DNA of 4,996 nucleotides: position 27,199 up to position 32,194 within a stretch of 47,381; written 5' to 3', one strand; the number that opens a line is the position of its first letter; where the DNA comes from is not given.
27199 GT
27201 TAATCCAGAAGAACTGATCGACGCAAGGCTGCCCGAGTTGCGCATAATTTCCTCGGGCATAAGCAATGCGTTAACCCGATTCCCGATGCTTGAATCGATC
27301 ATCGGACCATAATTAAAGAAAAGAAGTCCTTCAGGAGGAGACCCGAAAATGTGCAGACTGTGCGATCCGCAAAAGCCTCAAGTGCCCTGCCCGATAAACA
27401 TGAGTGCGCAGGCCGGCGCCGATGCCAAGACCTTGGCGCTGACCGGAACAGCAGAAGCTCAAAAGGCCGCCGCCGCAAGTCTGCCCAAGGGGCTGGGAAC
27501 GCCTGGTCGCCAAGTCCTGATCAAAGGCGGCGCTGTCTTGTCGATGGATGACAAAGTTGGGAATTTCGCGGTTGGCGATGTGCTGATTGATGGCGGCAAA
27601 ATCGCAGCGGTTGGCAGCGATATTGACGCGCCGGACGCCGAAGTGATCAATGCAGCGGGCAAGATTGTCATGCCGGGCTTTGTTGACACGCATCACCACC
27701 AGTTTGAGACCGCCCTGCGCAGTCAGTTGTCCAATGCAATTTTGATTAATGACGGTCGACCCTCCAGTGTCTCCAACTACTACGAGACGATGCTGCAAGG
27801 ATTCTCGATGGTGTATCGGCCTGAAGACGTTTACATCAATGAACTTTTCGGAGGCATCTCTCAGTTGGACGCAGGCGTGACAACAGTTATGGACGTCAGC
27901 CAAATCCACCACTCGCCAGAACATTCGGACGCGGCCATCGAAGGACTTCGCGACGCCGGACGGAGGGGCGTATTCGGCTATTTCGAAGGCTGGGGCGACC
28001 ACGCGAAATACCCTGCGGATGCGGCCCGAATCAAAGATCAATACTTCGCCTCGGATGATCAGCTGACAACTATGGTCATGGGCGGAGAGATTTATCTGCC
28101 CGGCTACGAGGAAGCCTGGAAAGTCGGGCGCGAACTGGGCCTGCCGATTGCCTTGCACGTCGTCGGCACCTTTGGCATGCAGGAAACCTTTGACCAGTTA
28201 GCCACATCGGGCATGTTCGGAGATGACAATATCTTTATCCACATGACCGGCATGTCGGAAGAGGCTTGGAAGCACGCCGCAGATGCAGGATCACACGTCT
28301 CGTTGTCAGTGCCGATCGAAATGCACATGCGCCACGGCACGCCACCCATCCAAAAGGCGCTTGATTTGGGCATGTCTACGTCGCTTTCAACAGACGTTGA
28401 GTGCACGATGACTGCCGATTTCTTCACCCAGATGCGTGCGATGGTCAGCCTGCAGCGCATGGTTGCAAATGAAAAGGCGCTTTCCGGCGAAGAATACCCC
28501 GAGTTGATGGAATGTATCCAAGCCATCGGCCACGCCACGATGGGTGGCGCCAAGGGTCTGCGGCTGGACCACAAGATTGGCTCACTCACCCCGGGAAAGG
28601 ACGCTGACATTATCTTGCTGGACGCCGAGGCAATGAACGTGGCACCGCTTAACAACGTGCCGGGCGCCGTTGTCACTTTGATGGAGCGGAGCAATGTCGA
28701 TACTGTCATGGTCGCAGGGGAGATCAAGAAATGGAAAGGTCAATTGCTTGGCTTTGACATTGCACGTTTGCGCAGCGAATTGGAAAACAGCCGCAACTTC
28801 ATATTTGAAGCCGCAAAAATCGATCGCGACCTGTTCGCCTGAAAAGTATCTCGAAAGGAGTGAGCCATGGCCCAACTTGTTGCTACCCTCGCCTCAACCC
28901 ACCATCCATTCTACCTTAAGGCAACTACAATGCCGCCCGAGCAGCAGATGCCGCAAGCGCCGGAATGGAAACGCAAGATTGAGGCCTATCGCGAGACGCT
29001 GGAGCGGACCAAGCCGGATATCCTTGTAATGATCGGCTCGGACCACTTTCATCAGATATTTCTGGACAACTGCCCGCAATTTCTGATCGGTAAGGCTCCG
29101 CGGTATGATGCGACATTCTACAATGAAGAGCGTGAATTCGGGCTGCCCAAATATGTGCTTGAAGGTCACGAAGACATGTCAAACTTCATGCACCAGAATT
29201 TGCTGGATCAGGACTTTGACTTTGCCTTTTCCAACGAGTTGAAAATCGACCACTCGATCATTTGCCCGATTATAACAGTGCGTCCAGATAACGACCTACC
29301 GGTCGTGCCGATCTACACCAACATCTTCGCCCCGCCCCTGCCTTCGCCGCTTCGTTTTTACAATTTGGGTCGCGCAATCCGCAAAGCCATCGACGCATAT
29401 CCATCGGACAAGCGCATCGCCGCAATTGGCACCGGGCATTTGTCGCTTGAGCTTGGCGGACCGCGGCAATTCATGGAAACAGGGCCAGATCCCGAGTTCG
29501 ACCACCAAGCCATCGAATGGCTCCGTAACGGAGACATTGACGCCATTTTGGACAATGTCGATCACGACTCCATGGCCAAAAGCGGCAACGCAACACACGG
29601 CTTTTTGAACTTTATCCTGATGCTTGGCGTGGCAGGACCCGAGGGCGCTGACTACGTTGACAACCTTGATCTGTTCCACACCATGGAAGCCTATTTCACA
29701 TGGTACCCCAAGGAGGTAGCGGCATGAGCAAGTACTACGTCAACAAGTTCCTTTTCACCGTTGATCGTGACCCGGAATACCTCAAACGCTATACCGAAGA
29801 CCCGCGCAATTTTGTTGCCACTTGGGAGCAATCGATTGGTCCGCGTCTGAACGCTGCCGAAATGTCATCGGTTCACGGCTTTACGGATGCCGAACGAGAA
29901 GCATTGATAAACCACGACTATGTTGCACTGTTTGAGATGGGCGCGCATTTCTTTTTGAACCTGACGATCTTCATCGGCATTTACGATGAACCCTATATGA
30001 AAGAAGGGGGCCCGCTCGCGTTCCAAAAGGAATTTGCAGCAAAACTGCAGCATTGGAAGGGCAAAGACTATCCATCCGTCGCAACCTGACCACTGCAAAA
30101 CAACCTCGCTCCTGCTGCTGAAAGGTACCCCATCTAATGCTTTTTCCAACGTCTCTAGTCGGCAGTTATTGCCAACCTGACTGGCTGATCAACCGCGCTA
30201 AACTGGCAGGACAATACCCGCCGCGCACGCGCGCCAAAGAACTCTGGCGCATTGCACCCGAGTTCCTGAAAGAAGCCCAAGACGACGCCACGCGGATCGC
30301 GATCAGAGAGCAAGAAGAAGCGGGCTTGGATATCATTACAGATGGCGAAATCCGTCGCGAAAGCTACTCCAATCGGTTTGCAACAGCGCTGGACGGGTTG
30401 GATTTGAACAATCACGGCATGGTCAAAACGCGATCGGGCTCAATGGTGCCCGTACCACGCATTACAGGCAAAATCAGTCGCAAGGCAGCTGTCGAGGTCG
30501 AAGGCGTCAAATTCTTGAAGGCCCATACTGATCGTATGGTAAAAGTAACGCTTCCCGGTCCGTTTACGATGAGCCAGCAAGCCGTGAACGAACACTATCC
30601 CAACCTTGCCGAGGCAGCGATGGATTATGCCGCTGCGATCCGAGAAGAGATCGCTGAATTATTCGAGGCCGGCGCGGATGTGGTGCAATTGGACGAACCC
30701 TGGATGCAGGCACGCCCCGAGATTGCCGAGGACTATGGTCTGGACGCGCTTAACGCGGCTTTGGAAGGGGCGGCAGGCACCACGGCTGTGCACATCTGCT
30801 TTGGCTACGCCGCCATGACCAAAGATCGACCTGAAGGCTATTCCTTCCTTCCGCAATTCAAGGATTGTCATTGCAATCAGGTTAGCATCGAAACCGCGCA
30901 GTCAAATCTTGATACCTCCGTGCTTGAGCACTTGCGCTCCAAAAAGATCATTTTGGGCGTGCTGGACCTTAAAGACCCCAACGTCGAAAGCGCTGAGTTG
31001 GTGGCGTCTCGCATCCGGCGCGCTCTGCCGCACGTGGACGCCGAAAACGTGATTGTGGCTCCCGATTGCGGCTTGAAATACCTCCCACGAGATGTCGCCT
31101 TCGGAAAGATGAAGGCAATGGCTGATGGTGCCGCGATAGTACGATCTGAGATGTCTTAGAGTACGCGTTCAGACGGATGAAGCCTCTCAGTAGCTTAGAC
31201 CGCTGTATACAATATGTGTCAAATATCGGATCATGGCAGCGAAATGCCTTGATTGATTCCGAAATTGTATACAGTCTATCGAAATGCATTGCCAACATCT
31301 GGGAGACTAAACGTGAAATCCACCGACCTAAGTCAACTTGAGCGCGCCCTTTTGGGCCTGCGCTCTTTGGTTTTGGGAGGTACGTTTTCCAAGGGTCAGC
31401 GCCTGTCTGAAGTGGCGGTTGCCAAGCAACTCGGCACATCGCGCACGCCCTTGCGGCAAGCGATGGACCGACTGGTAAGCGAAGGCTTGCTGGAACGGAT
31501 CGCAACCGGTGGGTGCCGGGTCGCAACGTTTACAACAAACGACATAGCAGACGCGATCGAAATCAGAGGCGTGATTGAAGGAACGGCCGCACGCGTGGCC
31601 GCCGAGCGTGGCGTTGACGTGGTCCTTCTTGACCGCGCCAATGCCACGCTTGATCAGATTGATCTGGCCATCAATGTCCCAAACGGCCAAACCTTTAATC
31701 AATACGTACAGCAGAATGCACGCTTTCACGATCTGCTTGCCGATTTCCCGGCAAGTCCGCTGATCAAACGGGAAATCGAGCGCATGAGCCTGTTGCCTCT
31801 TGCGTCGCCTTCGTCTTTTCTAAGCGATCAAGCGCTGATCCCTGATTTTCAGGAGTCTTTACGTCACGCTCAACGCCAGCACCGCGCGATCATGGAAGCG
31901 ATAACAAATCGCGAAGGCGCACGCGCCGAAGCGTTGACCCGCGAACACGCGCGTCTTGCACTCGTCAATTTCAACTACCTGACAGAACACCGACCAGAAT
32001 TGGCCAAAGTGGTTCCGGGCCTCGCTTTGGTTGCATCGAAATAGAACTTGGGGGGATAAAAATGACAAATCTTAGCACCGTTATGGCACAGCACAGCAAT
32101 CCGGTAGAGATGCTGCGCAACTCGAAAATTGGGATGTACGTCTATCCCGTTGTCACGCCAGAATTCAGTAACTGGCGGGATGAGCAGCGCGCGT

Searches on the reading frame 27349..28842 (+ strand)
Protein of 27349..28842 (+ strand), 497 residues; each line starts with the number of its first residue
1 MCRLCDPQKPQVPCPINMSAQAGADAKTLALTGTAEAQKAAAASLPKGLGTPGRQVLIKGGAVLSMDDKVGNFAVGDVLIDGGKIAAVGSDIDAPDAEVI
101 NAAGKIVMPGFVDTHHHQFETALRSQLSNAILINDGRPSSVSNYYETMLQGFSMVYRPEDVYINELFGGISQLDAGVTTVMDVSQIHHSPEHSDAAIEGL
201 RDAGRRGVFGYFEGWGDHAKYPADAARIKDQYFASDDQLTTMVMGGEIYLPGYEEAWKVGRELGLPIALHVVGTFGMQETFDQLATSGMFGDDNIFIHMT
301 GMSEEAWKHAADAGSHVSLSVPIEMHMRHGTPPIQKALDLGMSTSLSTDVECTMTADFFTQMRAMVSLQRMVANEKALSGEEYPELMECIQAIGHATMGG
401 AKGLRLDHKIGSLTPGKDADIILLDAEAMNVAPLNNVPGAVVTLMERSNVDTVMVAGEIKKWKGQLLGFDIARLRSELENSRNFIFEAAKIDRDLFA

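Call 3: search_protein_families(library=pfam, proteins=[window:27349-28842:+])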
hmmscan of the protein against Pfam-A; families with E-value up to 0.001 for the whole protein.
window:27349-28842:+ (497 aa): 2 families
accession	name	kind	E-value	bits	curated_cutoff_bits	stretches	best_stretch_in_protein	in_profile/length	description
PF01979.26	Amidohydro_1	-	9.7e-27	94.5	25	1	106-459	1-344/345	Amidohydrolase family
PF07969.17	Amidohydro_3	-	6.8e-22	79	29.7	2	254-436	265-456/472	Amidohydrolase family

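Call 4: search_protein_families(library=ncbifam, proteins=[window:27349-28842:+])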
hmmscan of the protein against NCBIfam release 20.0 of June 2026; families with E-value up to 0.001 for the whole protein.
window:27349-28842:+ (497 aa): 67 families (the best 25 are shown)
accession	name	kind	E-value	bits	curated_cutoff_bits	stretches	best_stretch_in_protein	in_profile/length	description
NF006056.0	PRK08204.1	subfamily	5.6e-124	414.3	391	1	54-489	3-444/449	hypothetical protein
NF005557.0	PRK07228.1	equivalog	3.8e-37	128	522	2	284-484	241-436/445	5'-deoxyadenosine deaminase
NF004701.0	PRK06038.1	equivalog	1.6e-30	106.2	609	2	280-467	230-408/432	N-ethylammeline chlorohydrolase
NF006055.0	PRK08203.1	equivalog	2.3e-27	95.7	532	2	274-488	250-453/455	8-oxoguanine deaminase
NF005540.0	PRK07203.1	equivalog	1.2e-25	90.1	444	2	56-203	2-145/444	putative aminohydrolase SsnA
NF004995.0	PRK06380.1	subfamily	1.3e-25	90.2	567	2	324-473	268-411/418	metal-dependent hydrolase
NF006252.0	PRK08393.1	equivalog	4.1e-25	88.7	617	2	283-474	230-412/424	N-ethylammeline chlorohydrolase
TIGR03314.1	Se_ssnA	subfamily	6.2e-25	87.9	455.5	2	57-203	2-144/441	putative selenium metabolism protein SsnA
NF006549.0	PRK09045.1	equivalog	6.9e-25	87.6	540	1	281-480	242-434/444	TRZ/ATZ family hydrolase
NF009059.0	PRK12393.1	equivalog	2.3e-22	79.4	543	2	282-480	261-450/460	amidohydrolase family protein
NF004801.0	PRK06151.1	subfamily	1.9e-21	76.5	416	2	282-478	262-455/491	chlorohydrolase family protein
TIGR02967.1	guan_deamin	equivalog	3.5e-20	72.4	375.4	1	271-431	217-367/401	guanine deaminase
NF006681.0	PRK09229.1-2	equivalog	6e-20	71.4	362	2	284-464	257-428/451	formimidoylglutamate deiminase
NF006679.0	PRK09228.1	subfamily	2.8e-18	65.9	351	2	285-432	257-393/433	guanine deaminase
NF006689.0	PRK09237.1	equivalog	4.1e-15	55.2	371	1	56-122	5-70/383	amidohydrolase/deacetylase family metallohydrolase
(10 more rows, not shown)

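Call 18: search_solved_structures(query=window:27349-28842:+, max_evalue=1e-10)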
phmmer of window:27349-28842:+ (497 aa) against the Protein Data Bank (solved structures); distinct sequences matched with E-value up to 1e-10: 9.
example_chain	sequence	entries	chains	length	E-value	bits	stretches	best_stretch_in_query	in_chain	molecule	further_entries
7ww2_A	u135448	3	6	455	4.2e-19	72.1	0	55-206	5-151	8-oxoguanine deaminase | Hydroxydechloroatrazine ethylaminohydrolase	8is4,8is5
4v1x_A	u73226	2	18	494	1e-17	67.6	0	321-461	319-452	ATRAZINE CHLOROHYDROLASE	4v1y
3hpa_A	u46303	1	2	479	5e-14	55.4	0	40-187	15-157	AMIDOHYDROLASE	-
4dzh_A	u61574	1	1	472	6.8e-14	54.9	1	77-480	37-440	AMIDOHYDROLASE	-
3ooq_A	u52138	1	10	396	1.7e-12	50.3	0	75-118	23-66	amidohydrolase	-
4f0r_A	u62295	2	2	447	4.5e-12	48.9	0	283-485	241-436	5-methylthioadenosine/S-adenosylhomocysteine deaminase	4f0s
6sj0_A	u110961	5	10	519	2.2e-11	46.7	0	339-491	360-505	Amidohydrolase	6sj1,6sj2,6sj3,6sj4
6ohb_A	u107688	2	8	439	8.4e-11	44.8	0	286-431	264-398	Guanine deaminase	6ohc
4l9x_A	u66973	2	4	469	8.5e-11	44.7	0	53-125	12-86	Triazine hydrolase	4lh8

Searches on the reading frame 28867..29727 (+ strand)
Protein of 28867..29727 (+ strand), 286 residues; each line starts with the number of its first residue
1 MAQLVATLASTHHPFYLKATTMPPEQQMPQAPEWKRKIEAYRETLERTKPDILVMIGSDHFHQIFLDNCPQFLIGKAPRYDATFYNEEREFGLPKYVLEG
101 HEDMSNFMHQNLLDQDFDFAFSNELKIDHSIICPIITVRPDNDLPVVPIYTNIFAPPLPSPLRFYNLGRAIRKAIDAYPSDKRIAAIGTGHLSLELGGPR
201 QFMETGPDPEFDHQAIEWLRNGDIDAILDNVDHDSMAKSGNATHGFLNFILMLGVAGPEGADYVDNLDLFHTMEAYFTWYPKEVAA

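Call 3: search_protein_families(library=pfam, proteins=[window:28867-29727:+])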
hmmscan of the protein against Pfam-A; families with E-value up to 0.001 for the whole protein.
window:28867-29727:+ (286 aa): 1 family
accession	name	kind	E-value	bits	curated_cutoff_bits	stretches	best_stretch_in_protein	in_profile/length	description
PF02900.23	LigB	-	2.7e-28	99.3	26.3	1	8-261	3-249/269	Catalytic LigB subunit of aromatic ring-opening dioxygenase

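Call 4: search_protein_families(library=ncbifam, proteins=[window:28867-29727:+])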
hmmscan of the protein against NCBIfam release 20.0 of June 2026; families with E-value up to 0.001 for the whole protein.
window:28867-29727:+ (286 aa): 10 families
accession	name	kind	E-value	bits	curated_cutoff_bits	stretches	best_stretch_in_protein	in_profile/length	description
NF009901.0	PRK13364.1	subfamily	8.7e-41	139.9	290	1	1-256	1-250/279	class III extradiol dioxygenase family protein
NF009902.0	PRK13365.1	subfamily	2.1e-30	105.7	299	1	1-242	1-236/298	class III extradiol dioxygenase family protein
NF009904.0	PRK13367.1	equivalog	5.1e-30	104.8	412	1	1-240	1-235/426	gallate dioxygenase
NF009903.0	PRK13366.1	subfamily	1.3e-26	93.5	317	1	1-221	1-217/284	class III extradiol dioxygenase subunit beta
NF009912.0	PRK13372.1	equivalog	3.2e-25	88.9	837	1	3-203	150-349/443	protocatechuate 4,5-dioxygenase subunit alpha/beta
NF009910.0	PRK13370.1-4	equivalog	5.5e-22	78.3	291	1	23-195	18-180/312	3-carboxyethylcatechol 2,3-dioxygenase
NF009908.0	PRK13370.1-2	equivalog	1.9e-20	73.6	467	1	36-195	29-180/314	3-carboxyethylcatechol 2,3-dioxygenase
NF009909.0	PRK13370.1-3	subfamily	7.8e-16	58.3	286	1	35-194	27-177/286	3-carboxyethylcatechol 2,3-dioxygenase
NF009913.0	PRK13373.1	equivalog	1.3e-13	50.9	462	1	1-193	1-191/344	putative dioxygenase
NF009907.0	PRK13370.1-1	equivalog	1.1e-11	44.4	549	1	33-194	26-179/314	3-carboxyethylcatechol 2,3-dioxygenase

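Call 19: search_solved_structures(query=window:28867-29727:+, max_evalue=0.00001)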
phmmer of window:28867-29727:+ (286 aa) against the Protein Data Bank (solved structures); distinct sequences matched with E-value up to 0.00001: 4.
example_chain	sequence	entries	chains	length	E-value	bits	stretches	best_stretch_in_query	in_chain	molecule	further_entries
3wku_A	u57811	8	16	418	1e-20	77.4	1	3-260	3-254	Gallate dioxygenase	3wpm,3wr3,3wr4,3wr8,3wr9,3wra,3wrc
3wrb_A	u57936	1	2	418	1.9e-19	73.3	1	3-260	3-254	Gallate dioxygenase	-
1b4u_B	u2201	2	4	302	1.5e-18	70.3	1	48-221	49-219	PROTOCATECHUATE 4,5-DIOXYGENASE | 4,5-DIOXYGENASE BETA CHAIN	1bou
8k04_A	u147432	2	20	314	7.2e-10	41.8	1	36-195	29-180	2,3-dihydroxyphenylpropionate/2,3-dihydroxicinnamic acid 1,2-dioxygenase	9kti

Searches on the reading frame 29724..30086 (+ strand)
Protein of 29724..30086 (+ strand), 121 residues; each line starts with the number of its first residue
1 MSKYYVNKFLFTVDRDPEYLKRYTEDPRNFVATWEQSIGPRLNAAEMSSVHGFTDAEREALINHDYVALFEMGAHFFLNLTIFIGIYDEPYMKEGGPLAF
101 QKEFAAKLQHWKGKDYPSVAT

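Call 26: search_protein_families(library=pfam, proteins=[window:29724-30086:+], max_evalue=0.01)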
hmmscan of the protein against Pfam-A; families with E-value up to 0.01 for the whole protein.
seq(121 aa): 1 family
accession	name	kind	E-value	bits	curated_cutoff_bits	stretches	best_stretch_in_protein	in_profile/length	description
PF07746.16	LigA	-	0.0016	19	25.3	0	50-78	27-55/87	Aromatic-ring-opening dioxygenase LigAB, LigA subunit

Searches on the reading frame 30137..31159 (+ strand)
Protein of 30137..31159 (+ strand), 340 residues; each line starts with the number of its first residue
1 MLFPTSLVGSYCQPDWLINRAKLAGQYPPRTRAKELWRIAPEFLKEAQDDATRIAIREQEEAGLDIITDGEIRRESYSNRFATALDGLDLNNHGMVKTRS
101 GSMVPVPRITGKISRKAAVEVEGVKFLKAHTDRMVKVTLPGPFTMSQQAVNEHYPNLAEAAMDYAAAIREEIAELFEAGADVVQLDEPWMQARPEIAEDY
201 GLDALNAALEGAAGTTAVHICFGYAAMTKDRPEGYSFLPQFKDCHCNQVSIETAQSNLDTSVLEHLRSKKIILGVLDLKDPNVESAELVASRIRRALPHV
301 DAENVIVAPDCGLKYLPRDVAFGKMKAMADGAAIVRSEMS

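Call 16: search_protein_families(library=pfam, proteins=[window:30137-31159:+])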
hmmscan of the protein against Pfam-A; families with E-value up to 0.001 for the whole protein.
window:30137-31159:+ (340 aa): 2 families
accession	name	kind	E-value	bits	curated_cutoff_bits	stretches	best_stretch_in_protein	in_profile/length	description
PF01717.24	Meth_synt_2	-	1.2e-41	143.5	21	1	42-332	30-322/324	Cobalamin-independent synthase, Catalytic domain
PF01208.23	URO-D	-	4.6e-06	26.3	23.9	1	154-329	172-340/346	Uroporphyrinogen decarboxylase (URO-D)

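Call 17: search_protein_families(library=ncbifam, proteins=[window:30137-31159:+], max_evalue=1e-10)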
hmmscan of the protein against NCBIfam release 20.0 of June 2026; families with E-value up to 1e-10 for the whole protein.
window:30137-31159:+ (340 aa): 9 families
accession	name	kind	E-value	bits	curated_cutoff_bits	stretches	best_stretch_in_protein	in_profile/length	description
NF006589.0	PRK09121.1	equivalog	1.1e-72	244.9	392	1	1-339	3-340/342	methionine synthase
NF003317.0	PRK04326.1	equivalog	3.9e-69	233.4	406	1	2-339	8-326/340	methionine synthase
NF003556.0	PRK05222.1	equivalog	1.9e-37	129.6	541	1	41-339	448-748/750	5-methyltetrahydropteroyltriglutamate--homocysteine S-methyltransferase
TIGR01371.1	met_syn_B12ind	equivalog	3.4e-35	122.3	929.95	1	39-337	452-753/754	5-methyltetrahydropteroyltriglutamate--homocysteine S-methyltransferase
NF002119.0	PRK00957.1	equivalog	1.9e-33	115.9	258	1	46-332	32-301/306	methionine synthase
NF002272.0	PRK01207.1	equivalog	1.2e-26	93.7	399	1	42-329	29-333/343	methionine synthase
NF005085.0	PRK06520.1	subfamily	4.4e-19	68.8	313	1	38-188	33-192/368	5-methyltetrahydropteroyltriglutamate--homocysteine S-methyltransferase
NF006350.0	PRK08575.1-4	equivalog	1.7e-18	67.1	361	1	36-328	25-303/309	5-methyltetrahydropteroyltriglutamate--homocysteine methyltransferase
NF004875.0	PRK06233.1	equivalog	9.5e-15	54.3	576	0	38-187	35-193/373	vitamin B12 independent methionine synthase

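Call 20: search_solved_structures(query=window:30137-31159:+, max_evalue=0.00001)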
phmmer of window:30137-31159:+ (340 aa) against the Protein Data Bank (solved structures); distinct sequences matched with E-value up to 0.00001: 12.
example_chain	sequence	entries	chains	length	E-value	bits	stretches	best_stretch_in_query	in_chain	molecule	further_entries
3rpd_A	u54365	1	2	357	3.4e-57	197.5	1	2-339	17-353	Methionine synthase (B12-independent)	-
4ztx_A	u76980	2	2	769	1e-23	87.5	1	2-337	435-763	Cobalamin-Independent Methionine synthase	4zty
1xpg_A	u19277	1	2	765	1.5e-23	86.9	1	2-328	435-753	5-methyltetrahydropteroyltriglutamate--homocysteine methyltransferase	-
1xdj_A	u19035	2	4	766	1.5e-23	86.9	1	2-328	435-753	5-methyltetrahydropteroyltriglutamate--homocysteine methyltransferase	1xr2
1t7l_A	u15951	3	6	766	1.5e-23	86.9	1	2-328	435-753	5-methyltetrahydropteroyltriglutamate--homocysteine methyltransferase | 5-methyltetrahydropteroyltriglutamate-homocysteine methyltransferase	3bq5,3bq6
3ppf_A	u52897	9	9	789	2.6e-23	86.1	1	2-315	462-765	5-methyltetrahydropteroyltriglutamate--homocysteine methyltransferase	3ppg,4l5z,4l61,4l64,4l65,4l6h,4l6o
3pph_A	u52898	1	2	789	2.7e-23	86.1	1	2-315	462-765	5-methyltetrahydropteroyltriglutamate--homocysteine methyltransferase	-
3ppc_A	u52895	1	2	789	2.7e-23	86.1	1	2-315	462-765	5-methyltetrahydropteroyltriglutamate--homocysteine methyltransferase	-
1u1h_A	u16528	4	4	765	7.5e-21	78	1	40-339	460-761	5-methyltetrahydropteroyltriglutamate--homocysteine methyltransferase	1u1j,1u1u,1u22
2nq5_A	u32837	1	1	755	4.6e-19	72.2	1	47-335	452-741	5-methyltetrahydropteroyltriglutamate--homocysteine methyltransferase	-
3l7r_A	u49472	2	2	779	5.2e-19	72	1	47-335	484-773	5-methyltetrahydropteroyltriglutamate--homocysteine methyltransferase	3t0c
1ypx_A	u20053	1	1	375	8.4e-11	45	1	44-313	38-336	putative vitamin-B12 independent methionine synthase family protein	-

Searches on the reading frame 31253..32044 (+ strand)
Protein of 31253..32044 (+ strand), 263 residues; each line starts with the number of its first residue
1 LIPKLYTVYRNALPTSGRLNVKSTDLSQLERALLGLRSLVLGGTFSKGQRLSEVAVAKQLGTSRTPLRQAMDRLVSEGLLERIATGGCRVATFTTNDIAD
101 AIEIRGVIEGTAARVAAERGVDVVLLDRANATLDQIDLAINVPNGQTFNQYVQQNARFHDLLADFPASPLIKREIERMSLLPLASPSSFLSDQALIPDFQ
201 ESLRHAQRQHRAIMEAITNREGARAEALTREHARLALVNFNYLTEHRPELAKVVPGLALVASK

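Call 16: search_protein_families(library=pfam, proteins=[window:31253-32044:+])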
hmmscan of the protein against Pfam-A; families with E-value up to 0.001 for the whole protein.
window:31253-32044:+ (263 aa): 3 families
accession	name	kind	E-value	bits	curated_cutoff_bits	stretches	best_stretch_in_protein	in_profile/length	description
PF07729.17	FCD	-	6.4e-15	56.1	24.3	1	101-233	2-123/125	FCD domain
PF00392.27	GntR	-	1.9e-13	50.3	27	1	36-90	9-64/64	Bacterial regulatory proteins, gntR family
PF13412.12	HTH_24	-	0.00083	19.3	21.9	0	50-81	17-48/48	Winged helix-turn-helix DNA-binding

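Call 17: search_protein_families(library=ncbifam, proteins=[window:31253-32044:+], max_evalue=1e-10)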
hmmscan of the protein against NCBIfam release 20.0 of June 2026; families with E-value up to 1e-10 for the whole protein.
window:31253-32044:+ (263 aa): 2 families
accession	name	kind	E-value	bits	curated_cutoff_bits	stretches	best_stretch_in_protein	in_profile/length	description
TIGR03338.1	phnR_burk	equivalog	2.2e-19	69.9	271.5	1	37-234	21-207/212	phosphonate utilization associated transcriptional regulator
NF008576.0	PRK11534.1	equivalog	1.6e-12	47.6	218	1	38-233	18-210/225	DNA-binding transcriptional regulator CsiR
